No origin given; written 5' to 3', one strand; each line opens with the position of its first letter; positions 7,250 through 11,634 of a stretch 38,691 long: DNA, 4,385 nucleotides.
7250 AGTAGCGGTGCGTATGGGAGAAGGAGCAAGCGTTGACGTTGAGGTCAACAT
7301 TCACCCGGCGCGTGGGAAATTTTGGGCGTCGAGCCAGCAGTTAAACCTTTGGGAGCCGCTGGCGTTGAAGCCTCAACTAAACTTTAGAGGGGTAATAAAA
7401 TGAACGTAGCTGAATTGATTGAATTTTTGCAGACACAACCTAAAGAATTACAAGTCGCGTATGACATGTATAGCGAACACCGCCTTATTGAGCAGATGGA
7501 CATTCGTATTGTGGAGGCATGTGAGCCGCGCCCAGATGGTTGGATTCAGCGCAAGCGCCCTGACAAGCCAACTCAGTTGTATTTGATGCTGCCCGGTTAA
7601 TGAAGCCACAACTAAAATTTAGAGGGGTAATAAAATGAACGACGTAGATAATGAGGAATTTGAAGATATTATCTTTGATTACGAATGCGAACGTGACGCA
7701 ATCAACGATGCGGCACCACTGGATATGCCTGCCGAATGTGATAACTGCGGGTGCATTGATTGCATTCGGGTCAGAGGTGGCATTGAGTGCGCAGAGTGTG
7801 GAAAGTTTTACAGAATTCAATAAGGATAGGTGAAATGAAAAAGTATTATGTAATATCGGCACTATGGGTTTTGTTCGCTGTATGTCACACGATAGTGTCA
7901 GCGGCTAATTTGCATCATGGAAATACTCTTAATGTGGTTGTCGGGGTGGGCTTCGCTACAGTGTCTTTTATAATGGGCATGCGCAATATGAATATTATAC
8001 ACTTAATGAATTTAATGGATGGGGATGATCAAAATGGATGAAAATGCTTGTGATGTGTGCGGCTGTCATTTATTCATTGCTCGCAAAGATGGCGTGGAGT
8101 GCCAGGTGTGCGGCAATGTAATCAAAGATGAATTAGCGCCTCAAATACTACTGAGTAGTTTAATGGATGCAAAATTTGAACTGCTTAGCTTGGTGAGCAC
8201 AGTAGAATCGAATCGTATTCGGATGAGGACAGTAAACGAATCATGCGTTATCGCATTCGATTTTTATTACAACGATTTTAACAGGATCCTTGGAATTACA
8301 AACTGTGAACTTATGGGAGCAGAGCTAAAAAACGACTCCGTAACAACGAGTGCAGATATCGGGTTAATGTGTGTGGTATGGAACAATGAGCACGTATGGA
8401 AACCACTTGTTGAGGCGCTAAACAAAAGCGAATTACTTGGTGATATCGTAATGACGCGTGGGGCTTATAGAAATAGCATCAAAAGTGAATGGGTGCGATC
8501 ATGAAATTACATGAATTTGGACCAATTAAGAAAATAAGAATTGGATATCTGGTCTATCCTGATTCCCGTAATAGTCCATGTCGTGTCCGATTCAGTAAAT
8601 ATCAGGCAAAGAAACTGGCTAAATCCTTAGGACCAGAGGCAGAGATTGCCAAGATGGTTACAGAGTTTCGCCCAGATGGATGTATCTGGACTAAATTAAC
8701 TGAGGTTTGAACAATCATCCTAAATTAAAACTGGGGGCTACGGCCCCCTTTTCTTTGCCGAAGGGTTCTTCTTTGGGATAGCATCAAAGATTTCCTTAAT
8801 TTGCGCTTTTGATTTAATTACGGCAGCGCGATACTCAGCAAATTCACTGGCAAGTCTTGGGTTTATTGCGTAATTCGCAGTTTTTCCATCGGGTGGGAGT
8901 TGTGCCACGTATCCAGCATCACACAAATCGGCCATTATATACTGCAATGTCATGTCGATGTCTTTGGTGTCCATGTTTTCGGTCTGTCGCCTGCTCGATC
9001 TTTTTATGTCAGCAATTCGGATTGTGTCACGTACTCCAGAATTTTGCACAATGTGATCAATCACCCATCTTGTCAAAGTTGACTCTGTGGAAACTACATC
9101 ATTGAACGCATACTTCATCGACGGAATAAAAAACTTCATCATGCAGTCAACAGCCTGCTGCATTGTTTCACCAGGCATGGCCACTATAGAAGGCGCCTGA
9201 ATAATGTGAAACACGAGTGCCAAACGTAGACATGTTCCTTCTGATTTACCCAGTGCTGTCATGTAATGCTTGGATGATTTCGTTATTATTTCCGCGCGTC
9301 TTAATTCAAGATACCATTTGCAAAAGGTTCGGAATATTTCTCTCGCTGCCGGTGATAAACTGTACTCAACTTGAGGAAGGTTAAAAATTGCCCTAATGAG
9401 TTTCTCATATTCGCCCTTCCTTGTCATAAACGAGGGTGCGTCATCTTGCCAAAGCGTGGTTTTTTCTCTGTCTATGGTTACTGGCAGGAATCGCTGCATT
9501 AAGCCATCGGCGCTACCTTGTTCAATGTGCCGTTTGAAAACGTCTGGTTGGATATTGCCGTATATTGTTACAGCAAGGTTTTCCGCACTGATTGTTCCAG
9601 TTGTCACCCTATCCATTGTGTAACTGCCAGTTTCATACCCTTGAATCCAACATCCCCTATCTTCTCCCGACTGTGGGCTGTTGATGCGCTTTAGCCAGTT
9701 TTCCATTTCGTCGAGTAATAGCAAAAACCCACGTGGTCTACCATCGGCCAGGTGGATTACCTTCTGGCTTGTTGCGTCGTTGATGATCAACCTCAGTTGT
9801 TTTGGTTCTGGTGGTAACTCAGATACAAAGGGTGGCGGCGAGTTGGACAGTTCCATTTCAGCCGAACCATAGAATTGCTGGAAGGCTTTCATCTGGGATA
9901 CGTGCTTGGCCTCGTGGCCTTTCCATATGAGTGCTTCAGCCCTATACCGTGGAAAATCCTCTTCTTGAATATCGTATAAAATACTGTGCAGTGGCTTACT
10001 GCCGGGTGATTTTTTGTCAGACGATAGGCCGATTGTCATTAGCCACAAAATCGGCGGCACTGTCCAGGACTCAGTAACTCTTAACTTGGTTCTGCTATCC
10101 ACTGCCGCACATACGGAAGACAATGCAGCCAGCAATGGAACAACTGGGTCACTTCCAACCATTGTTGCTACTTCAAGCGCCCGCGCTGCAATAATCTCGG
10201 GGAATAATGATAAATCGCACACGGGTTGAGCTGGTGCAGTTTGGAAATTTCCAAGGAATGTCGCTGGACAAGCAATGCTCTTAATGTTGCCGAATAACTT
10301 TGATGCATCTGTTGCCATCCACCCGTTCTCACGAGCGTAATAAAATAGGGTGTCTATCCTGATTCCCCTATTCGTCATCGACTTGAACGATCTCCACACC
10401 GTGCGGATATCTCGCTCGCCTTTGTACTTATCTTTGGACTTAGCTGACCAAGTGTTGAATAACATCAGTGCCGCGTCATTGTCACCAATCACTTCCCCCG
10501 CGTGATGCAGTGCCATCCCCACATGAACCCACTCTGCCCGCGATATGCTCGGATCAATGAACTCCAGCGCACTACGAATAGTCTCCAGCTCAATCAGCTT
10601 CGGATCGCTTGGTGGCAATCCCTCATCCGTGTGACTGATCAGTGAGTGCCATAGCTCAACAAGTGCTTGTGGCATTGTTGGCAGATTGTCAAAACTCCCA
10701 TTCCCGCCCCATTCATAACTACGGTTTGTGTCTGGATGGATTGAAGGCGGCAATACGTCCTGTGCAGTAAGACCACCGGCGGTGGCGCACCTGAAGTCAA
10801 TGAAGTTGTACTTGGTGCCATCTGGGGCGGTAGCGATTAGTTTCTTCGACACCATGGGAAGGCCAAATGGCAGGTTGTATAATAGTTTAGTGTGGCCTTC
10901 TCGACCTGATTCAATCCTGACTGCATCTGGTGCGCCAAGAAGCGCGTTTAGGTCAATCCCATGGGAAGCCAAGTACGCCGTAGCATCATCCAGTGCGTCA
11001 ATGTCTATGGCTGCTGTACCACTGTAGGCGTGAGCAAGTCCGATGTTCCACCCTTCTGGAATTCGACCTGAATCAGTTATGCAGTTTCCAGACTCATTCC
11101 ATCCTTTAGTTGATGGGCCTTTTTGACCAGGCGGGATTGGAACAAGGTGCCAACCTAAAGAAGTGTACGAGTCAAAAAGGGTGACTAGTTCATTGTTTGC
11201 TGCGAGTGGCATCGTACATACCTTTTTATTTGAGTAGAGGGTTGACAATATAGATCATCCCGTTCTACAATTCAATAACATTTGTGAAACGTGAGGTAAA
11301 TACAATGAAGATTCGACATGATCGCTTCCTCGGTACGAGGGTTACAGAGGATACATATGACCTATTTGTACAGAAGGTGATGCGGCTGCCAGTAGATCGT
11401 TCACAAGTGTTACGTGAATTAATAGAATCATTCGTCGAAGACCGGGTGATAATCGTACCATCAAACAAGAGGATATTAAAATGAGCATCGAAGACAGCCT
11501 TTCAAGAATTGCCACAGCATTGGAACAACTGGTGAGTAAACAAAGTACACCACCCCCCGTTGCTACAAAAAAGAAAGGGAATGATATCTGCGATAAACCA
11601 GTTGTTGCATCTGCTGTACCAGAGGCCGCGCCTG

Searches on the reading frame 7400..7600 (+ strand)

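Call 10: search_protein_families(library=pfam, proteins=[window:7400-7600:+], max_evalue=0.1)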
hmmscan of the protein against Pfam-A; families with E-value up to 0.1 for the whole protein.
window:7400-7600:+ (66 aa): 0 families

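Call 59: search_protein_families(library=phrogs, proteins=[window:7400-7600:+], max_evalue=0.01)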
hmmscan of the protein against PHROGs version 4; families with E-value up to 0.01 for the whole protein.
window:7400-7600:+ (66 aa): 1 family
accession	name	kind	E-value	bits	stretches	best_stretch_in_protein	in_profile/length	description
phrog_5861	-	unknown function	0.001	20.2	1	1-25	1-25/53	-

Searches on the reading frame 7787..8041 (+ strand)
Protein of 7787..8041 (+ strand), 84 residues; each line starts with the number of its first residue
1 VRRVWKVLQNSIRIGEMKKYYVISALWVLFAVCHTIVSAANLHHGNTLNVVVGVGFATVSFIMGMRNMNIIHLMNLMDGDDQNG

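Call 10: search_protein_families(library=pfam, proteins=[window:7787-8041:+], max_evalue=0.1)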
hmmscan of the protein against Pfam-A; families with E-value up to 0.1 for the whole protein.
window:7787-8041:+ (84 aa): 3 families
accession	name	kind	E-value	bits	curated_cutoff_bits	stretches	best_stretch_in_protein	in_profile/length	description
PF11086.13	DUF2878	-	0.01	16.6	27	1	23-72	85-132/154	Protein of unknown function (DUF2878)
PF23815.1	DUF7186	-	0.075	13.4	27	0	47-59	7-19/39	Family of unknown function (DUF7186)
PF06781.17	CrgA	-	0.079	13.6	24.8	0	21-66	43-87/89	Cell division protein CrgA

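Call 59: search_protein_families(library=phrogs, proteins=[window:7787-8041:+], max_evalue=0.01)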
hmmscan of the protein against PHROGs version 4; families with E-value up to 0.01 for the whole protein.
window:7787-8041:+ (84 aa): 0 families

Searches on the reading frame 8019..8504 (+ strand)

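Call 10: search_protein_families(library=pfam, proteins=[window:8019-8504:+], max_evalue=0.1)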
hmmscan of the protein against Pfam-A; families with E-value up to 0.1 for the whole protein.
window:8019-8504:+ (161 aa): 2 families
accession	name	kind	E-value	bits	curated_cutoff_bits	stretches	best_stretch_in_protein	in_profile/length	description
PF10080.14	FtrD-like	-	0.013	16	26.3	1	5-36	31-62/101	Membrane iron-sulfur containing protein FtrD-like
PF00130.28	C1_1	-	0.035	14.4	26.5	1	8-34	11-37/53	Phorbol esters/diacylglycerol binding domain (C1 domain)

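Call 59: search_protein_families(library=phrogs, proteins=[window:8019-8504:+], max_evalue=0.01)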
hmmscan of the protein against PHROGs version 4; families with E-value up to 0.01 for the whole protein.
window:8019-8504:+ (161 aa): 1 family
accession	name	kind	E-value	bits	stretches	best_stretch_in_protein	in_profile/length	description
phrog_26594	-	unknown function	0.00029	21.8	1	17-97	11-87/101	-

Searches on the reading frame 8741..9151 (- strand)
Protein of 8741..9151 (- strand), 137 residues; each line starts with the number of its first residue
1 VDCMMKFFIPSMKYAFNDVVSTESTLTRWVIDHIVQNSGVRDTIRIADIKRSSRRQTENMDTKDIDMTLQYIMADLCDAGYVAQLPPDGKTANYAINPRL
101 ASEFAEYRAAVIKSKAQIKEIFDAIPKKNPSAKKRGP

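Call 66: predict_structure(alignment_id=A2)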
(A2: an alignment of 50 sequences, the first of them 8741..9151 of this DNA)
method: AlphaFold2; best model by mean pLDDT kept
length: 137 residues; sequences in the alignment: 50
mean_pLDDT: 82.6   pTM: 0.69
mean pLDDT of the five models: 82.6, 80.0, 79.8, 79.3, 76.7
residues with pLDDT >= 90: 86; 70-90: 16; 50-70: 21; < 50: 14
segments of 3 or more residues with pLDDT < 50: 10-12, 14-18
pLDDT, mean of each block of 10 residues (from residue 1): 51 49 80 95 95 93 94 95 91 94 93 90 74 55
secondary structure, 60 per line:
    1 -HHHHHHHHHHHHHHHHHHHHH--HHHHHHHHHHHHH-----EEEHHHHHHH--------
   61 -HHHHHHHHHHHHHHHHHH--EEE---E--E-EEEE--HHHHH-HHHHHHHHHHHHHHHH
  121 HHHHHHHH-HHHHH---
elements in order: H2-22 H25-37 E43-45 H46-52 H62-79 E82-84 E93-96 H99-103 H105-128 H130-134

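Call 68: fold_search(model_id=the predicted structure, library=pdb)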
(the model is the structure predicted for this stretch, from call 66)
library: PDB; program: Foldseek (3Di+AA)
matches with E <= 10: 907; with E <= 0.001: 0
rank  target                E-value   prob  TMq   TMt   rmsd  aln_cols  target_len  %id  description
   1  5aip_A                7.7e-03  0.99  0.44  0.43   9.9       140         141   14  Crystal structure of NadR in complex with 4-hydroxyphenylacetate (released 2016-03-02)
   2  7jgr_B                1.1e-02  0.99  0.41  0.22   4.5       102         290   16  Structure of Drosophila ORC bound to DNA (84 bp) and Cdc6 (released 2020-09-09)
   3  1xma_B                1.4e-02  0.98  0.37  0.46   6.8       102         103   19  Structure of a transcriptional regulator from Clostridium thermocellum Cth-833 (released 2004-12-14)
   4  4yif_B                2.1e-02  0.90  0.38  0.37  12.6       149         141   11  Crystal structure of Rv0880 (released 2015-06-10)
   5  6qpq_D                2.5e-02  0.98  0.36  0.54   4.2        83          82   14  The structure of the cohesin head module elucidates the mechanism of ring opening (released 2020-02-05)
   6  9h88_A                2.5e-02  0.92  0.35  0.40   7.1       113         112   12  Crystal structure of LmrR variant V15aY-RNYW with Val15 replaced by 3-aminotyrosine and evolved as Friedel-Crafts alky (released 2025-04-30)
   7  7qz8_A                2.7e-02  0.96  0.38  0.46   7.2       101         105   19  Transcriptional regulator LmrR with bound daunomycin and with Trp-67 and Trp-96 replaced by the unnatural amino acid 5 (released 2022-11-23)
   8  6zu5_SZ0              3.1e-02  0.99  0.36  0.61   3.4        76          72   13  Structure of the Paranosema locustae ribosome in complex with Lso2 (released 2020-11-04)
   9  1xma_A                3.3e-02  0.93  0.37  0.46   6.5       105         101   19  Structure of a transcriptional regulator from Clostridium thermocellum Cth-833 (released 2004-12-14)
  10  3elk_A                3.7e-02  0.97  0.44  0.54   6.7       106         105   11  Crystal structure of putative transcriptional regulator TA0346 from Thermoplasma acidophilum (released 2008-09-30)
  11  6o8n_B                4.0e-02  0.99  0.43  0.56   4.9       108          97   15  Crystal Structure of C9S tetrasulfide state of Sulfide-responsive transcriptional repressor (SqrR) from Rhodobacter ca (released 2020-04-01)
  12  7kfs                  4.5e-02  0.96  0.49  0.48  11.1       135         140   14  Crystal structure of the MarR family transcriptional regulator from Variovorax paradoxus bound to Benzoic Acid (released 2021-11-10)
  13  6qpq_B                4.8e-02  0.96  0.34  0.52   4.6        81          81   14  The structure of the cohesin head module elucidates the mechanism of ring opening (released 2020-02-05)
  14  6o8k                  5.2e-02  0.97  0.42  0.57   4.8       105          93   16  Crystal Structure of apo and reduced Sulfide-responsive transcriptional repressor (SqrR) from Rhodobacter capsulatus. (released 2020-04-01)
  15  3elk_B                5.2e-02  0.92  0.37  0.46   6.6       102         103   12  Crystal structure of putative transcriptional regulator TA0346 from Thermoplasma acidophilum (released 2008-09-30)
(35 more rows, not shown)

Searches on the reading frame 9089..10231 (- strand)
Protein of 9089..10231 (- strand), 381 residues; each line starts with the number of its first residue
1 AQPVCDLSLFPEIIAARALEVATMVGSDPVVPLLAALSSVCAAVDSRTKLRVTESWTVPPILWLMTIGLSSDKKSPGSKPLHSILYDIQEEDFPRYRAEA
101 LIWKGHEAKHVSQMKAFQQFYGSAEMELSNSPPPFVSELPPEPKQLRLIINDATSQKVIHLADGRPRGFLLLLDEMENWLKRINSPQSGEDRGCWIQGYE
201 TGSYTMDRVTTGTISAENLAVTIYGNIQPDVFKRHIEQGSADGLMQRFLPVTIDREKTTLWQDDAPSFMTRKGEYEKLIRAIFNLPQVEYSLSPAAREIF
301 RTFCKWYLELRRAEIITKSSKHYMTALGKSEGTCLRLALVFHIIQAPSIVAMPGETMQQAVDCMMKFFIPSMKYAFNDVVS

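Call 95: predict_structure(alignment_id=A6)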
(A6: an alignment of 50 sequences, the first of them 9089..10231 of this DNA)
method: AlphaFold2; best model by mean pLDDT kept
length: 381 residues; sequences in the alignment: 50
mean_pLDDT: 94.1   pTM: 0.90
mean pLDDT of the five models: 94.1, 94.0, 93.5, 93.4, 93.0
residues with pLDDT >= 90: 328; 70-90: 53; 50-70: 0; < 50: 0
segments of 3 or more residues with pLDDT < 50: none
pLDDT, mean of each block of 10 residues (from residue 1): 92 97 96 98 96 97 96 94 97 96 96 93 80 90 94 92 90 95 91 93 86 89 97 94 94 93 88 97 97 98 98 94 96 98 98 98 98 91 76
secondary structure, 60 per line:
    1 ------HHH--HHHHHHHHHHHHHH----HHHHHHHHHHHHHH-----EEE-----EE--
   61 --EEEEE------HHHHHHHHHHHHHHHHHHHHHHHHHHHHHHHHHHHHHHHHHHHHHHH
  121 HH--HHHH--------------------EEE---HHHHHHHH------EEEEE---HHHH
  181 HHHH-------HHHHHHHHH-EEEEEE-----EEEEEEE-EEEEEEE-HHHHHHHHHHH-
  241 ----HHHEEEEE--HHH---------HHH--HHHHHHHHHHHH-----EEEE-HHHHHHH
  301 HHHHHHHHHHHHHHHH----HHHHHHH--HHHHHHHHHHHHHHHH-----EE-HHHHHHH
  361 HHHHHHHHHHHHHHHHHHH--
elements in order: H12-25 H30-43 E49-51 E63-67 H74-122 H125-128 E149-151 H155-162 E169-173 H177-184 H192-200 E202-207 E213-219 E221-227 H229-239 E248-252 H272-283 E289-292 H294-316 H321-327 H330-345 H354-379

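Call 97: fold_search(model_id=the predicted structure, library=pdb)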
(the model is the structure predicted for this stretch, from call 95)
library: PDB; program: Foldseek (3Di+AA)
matches with E <= 10: 547; with E <= 0.001: 72
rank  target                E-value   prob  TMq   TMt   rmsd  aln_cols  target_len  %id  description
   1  8eag_F                7.1e-06  1.00  0.52  0.42   9.2       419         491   11  SsoMCM hexamer bound to Mg/ADP-BeFx and 12-mer oligo-dT. Class 2 (released 2022-12-14)
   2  8b9a_2                7.5e-06  1.00  0.47  0.34  10.8       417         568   12  S. cerevisiae replisome + Ctf4, bound by pol alpha primase. Complex engaged with a fork DNA substrate containing a 60  (released 2023-08-09)
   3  6skl_3                1.5e-05  1.00  0.46  0.31   8.6       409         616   13  Cryo-EM structure of the CMG Fork Protection Complex at a replication fork - Conformation 1 (released 2020-05-06)
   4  7plo_5                2.0e-05  1.00  0.49  0.33  11.5       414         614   10  H. sapiens replisome-CUL2/LRR1 complex (released 2021-11-10)
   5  9nuk_A                2.4e-05  1.00  0.50  0.34   6.3       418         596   13  SsoPfMCM:DNA class 2a from merged particles (released 2026-03-25)
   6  8rxt_F                2.8e-05  1.00  0.38  0.32  11.2       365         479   13  ComM helicase hexamer in abscence o DNA (released 2024-10-30)
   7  8s0f_3                5.2e-05  1.00  0.49  0.53   7.1       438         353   12  H. sapiens OC1M bound to double stranded DNA (released 2024-10-02)
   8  7pmk_3                5.5e-05  1.00  0.45  0.30  10.3       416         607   12  S. cerevisiae replisome-SCF(Dia2) complex bound to double-stranded DNA (conformation I) (released 2021-11-10)
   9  6wgg_3                5.5e-05  1.00  0.44  0.28  13.3       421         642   13  Atomic model of pre-insertion mutant OCCM-DNA complex(ORC-Cdc6-Cdt1-Mcm2-7 with Mcm6 WHD truncation) (released 2020-07-15)
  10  7pt6_6                5.5e-05  1.00  0.43  0.28  11.6       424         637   12  Structure of MCM2-7 DH complexed with Cdc7-Dbf4 in the presence of ATPgS, state III (released 2022-06-08)
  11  5v8f_4                5.8e-05  1.00  0.50  0.28   6.0       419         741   11  Structural basis of MCM2-7 replicative helicase loading by ORC-Cdc6 and Cdt1 (released 2017-05-10)
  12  5u8t_3                6.8e-05  1.00  0.48  0.33   8.6       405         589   14  Structure of Eukaryotic CMG Helicase at a Replication Fork and Implications (released 2017-02-08)
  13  7pfo_5                6.8e-05  1.00  0.49  0.33   8.3       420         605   10  Core human replisome (released 2021-11-10)
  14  7pmn_5                6.8e-05  1.00  0.39  0.25  16.1       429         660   11  S. cerevisiae replisome-SCF(Dia2) complex bound to double-stranded DNA (conformation II) (released 2021-11-10)
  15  8w7m_4                7.1e-05  1.00  0.44  0.29  12.9       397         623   11  Yeast replisome in state V (released 2023-12-06)
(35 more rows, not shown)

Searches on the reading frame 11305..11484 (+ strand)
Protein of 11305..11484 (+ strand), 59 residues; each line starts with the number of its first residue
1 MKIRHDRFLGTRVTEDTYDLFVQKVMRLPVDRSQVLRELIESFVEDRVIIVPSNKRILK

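Call 103: search_protein_families(library=pfam, proteins=[window:11305-11484:+], max_evalue=1)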
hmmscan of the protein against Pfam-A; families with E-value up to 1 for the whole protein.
window:11305-11484:+ (59 aa): 0 families

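Call 105: search_solved_structures(query=A7, max_evalue=10)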
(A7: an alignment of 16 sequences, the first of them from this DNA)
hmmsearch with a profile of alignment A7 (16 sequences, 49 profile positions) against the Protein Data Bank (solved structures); distinct sequences matched with E-value up to 10: 5.
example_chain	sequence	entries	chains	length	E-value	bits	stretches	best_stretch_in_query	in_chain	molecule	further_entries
7bqq_A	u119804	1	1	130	0.17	14.8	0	30-45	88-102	Gogy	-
4yy2_A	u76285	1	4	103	0.68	12.9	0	9-33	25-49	dTor_3x33L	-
4yy5_A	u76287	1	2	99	0.7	12.9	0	9-33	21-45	dTor_3x33L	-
2ctr_A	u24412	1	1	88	0.81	12.6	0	10-23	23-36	DnaJ homolog subfamily B member 9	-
9jpf_A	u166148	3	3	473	1.2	12.1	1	26-41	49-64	Type I-F CRISPR-associated protein Csy1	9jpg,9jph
